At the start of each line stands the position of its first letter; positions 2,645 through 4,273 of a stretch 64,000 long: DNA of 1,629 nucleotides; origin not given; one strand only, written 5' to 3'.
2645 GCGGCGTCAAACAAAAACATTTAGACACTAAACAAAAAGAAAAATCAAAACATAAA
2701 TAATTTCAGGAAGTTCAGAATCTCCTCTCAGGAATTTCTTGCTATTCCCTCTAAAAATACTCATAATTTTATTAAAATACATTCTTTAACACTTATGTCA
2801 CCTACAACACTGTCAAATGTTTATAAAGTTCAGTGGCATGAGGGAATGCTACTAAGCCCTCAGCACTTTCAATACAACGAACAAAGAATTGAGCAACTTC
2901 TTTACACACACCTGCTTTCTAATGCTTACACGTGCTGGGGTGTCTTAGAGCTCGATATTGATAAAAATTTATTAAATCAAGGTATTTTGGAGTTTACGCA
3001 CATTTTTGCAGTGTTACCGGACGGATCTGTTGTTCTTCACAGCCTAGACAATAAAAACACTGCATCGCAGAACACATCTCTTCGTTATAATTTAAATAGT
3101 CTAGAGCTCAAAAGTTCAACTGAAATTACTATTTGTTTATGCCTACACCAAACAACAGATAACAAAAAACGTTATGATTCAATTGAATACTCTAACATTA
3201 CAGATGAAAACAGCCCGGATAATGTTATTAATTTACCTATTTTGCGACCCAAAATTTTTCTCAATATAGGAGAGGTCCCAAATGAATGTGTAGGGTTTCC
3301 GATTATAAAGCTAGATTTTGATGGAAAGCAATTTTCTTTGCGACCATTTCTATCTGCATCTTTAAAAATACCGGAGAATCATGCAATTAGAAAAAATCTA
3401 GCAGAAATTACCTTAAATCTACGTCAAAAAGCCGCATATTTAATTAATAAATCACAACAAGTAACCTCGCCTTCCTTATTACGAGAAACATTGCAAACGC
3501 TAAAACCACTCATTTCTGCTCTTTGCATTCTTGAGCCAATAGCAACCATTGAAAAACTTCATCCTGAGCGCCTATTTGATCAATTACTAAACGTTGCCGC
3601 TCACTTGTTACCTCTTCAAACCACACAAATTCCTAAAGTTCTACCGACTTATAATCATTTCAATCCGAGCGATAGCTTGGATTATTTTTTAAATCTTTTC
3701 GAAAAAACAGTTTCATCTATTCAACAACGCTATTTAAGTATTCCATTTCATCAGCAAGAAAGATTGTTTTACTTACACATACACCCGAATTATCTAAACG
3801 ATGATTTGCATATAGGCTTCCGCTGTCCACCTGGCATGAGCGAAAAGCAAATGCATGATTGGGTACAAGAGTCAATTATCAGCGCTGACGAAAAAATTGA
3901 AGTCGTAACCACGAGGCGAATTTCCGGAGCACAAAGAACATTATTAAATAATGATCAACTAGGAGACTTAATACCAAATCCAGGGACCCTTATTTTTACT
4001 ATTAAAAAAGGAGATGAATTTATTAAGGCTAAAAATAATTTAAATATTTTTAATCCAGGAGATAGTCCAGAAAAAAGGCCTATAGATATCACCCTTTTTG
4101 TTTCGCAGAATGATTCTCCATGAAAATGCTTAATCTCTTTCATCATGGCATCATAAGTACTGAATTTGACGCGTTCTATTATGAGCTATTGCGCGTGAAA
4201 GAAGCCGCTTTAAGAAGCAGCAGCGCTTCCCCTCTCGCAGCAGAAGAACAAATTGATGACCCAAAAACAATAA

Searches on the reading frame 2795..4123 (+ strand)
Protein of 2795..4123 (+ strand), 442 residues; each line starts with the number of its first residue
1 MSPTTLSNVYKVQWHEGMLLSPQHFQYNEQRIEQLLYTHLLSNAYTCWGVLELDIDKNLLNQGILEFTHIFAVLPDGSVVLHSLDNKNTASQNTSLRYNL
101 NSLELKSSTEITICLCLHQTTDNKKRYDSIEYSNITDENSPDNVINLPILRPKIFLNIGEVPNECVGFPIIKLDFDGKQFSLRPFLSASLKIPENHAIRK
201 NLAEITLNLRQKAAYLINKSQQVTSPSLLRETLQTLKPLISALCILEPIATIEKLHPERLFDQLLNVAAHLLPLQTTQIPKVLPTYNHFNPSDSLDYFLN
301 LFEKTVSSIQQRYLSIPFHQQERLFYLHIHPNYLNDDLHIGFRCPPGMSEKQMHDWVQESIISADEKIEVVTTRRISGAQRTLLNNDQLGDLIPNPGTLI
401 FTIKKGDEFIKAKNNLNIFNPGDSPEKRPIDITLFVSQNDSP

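Call 61: search_protein_families(library=pfam, proteins=[window:2795-4123:+], max_evalue=0.0001)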
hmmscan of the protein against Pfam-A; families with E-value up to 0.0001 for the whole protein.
window:2795-4123:+ (442 aa): 1 family
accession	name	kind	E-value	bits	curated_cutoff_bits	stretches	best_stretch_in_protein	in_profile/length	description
PF05936.17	T6SS_VasE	-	1.5e-28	100.2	23.4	1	24-379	1-372/429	Bacterial Type VI secretion, VC_A0110, EvfL, ImpJ, VasE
